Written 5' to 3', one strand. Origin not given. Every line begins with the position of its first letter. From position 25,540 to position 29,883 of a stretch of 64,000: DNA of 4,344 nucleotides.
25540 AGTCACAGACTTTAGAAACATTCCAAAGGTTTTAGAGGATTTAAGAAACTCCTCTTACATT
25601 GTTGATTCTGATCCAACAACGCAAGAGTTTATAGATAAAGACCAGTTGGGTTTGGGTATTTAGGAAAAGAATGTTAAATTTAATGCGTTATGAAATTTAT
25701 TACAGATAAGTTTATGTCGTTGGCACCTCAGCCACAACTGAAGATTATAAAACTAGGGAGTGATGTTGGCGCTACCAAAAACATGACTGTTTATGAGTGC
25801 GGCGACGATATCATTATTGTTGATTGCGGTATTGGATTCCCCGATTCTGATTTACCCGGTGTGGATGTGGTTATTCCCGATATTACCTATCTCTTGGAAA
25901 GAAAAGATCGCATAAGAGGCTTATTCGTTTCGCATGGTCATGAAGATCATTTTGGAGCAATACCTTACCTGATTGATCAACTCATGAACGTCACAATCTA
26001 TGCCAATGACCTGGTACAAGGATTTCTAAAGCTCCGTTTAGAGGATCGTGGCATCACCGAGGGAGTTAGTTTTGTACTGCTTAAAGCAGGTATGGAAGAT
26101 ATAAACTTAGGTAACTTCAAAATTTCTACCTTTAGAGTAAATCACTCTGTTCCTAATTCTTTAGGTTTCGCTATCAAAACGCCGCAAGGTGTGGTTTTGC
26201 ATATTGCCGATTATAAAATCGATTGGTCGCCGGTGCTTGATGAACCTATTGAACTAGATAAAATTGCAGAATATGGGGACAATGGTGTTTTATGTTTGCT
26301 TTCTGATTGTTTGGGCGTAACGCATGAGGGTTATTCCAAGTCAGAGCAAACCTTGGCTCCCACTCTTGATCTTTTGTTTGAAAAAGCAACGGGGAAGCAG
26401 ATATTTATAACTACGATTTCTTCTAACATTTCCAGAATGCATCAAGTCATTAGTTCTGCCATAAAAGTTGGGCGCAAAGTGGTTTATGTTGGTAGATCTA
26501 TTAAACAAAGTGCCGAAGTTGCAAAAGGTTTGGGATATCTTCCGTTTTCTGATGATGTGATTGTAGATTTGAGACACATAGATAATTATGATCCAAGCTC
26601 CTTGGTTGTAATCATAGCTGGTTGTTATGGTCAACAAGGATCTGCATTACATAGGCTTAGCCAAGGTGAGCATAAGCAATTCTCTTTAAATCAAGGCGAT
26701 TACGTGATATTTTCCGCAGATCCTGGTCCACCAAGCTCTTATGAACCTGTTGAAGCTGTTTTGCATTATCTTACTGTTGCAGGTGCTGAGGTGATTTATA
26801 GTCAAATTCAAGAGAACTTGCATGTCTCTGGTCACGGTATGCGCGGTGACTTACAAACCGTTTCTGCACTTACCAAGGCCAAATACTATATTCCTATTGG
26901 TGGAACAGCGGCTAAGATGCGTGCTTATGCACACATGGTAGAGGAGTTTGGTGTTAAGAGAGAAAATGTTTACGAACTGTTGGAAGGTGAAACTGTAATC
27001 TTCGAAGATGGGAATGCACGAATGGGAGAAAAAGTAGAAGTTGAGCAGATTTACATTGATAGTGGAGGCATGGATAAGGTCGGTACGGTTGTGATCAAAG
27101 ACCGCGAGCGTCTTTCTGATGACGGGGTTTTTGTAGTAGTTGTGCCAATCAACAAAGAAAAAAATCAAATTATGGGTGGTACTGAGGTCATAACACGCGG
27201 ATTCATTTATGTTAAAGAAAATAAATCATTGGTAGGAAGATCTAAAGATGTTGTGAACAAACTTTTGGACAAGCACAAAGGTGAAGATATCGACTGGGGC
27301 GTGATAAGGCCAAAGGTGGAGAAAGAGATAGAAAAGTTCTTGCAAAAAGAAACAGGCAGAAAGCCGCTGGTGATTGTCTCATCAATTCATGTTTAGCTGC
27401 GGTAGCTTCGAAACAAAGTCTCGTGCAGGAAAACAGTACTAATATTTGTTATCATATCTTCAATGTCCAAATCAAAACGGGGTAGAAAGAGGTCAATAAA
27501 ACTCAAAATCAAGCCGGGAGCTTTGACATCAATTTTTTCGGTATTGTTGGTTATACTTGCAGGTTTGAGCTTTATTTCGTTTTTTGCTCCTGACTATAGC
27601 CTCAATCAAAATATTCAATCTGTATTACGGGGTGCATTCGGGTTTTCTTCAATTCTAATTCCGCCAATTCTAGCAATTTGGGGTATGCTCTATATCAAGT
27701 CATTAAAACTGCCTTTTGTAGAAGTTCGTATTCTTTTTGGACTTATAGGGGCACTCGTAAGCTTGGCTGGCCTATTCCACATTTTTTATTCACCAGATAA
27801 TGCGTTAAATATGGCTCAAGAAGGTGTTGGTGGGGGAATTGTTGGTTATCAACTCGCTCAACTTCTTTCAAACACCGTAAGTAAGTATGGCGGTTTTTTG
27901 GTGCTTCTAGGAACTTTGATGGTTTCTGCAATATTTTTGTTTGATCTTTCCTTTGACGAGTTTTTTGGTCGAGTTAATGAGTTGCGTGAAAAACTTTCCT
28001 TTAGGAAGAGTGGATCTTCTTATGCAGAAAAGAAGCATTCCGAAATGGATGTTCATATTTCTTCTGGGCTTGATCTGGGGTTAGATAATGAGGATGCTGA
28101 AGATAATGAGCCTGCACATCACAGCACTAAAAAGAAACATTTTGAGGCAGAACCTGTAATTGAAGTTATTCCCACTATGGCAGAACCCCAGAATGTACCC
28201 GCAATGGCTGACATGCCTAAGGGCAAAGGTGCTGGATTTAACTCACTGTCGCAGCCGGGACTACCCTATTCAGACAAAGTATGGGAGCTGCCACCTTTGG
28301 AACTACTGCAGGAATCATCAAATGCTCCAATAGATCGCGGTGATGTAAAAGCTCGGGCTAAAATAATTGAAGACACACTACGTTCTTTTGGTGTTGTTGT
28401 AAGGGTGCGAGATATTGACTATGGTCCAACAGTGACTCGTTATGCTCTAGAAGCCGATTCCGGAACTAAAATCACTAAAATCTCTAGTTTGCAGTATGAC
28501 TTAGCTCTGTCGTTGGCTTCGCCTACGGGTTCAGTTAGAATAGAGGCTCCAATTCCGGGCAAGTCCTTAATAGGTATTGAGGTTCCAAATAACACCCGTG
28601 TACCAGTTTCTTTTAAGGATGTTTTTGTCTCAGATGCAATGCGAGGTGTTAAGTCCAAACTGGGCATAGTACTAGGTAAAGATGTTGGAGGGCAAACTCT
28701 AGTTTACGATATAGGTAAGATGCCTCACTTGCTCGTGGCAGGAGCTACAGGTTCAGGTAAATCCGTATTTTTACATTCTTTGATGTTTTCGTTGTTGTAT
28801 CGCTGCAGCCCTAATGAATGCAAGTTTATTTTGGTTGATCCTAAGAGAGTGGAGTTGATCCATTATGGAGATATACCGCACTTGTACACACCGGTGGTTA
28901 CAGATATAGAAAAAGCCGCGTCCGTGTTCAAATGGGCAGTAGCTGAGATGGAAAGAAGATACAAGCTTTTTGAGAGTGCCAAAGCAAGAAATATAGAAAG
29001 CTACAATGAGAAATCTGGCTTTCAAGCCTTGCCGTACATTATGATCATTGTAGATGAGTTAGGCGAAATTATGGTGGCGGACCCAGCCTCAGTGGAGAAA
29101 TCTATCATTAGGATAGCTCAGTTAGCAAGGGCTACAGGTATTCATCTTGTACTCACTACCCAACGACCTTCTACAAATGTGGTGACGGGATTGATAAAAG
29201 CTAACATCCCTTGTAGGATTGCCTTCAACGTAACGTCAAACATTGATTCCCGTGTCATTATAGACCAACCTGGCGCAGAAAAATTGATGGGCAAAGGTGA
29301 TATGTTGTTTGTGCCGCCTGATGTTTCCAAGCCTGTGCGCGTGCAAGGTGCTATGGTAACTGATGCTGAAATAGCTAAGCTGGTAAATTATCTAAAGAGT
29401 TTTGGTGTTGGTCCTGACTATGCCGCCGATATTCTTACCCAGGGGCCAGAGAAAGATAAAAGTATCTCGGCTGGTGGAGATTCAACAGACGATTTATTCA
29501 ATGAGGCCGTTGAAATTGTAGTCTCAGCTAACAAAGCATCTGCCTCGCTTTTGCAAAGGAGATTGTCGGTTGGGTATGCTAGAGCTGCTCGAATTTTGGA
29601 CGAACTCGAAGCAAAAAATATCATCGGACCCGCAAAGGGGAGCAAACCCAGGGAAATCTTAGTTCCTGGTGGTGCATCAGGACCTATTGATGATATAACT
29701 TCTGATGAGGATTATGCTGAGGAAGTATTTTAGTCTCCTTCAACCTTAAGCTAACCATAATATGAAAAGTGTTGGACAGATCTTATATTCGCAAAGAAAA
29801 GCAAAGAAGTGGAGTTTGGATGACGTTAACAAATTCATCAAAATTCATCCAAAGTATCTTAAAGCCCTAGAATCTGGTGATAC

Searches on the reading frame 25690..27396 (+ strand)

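Call 47: search_protein_families(library=pfam, proteins=[window:25690-27396:+], max_evalue=0.00001)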
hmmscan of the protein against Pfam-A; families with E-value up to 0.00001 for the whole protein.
window:25690-27396:+ (568 aa): 4 families
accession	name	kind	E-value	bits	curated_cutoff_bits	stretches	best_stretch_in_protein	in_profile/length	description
PF22505.1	RNase_J_b_CASP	-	3.2e-31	108.2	27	1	236-347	2-113/126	Ribonuclease J, beta-CASP domain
PF17770.6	RNase_J_C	-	1.6e-23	84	23.8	1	468-563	1-97/102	Ribonuclease J C-terminal domain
PF00753.33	Lactamase_B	-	4e-08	33.9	22.7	1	31-110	7-79/196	Metallo-beta-lactamase superfamily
PF12706.13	Lactamase_B_2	-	2.6e-07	30.9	27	1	66-176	23-144/200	Beta-lactamase superfamily domain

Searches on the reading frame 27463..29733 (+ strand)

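Call 47: search_protein_families(library=pfam, proteins=[window:27463-29733:+], max_evalue=0.00001)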
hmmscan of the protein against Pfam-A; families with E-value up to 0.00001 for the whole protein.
window:27463-29733:+ (756 aa): 4 families
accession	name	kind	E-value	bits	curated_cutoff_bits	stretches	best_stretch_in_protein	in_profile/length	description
PF01580.24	FtsK_SpoIIIE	-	1.8e-55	188.2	24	1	389-570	7-220/221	FtsK/SpoIIIE family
PF09397.16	FtsK_gamma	-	2.7e-27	94.7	30.6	1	674-734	2-62/63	Ftsk gamma domain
PF17854.6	FtsK_alpha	-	1.9e-26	92.7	22.9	1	276-376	1-101/101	FtsK alpha domain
PF13491.11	FtsK_4TM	-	8.6e-12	45.5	23.1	1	55-170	58-169/171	4TM region of DNA translocase FtsK/SpoIIIE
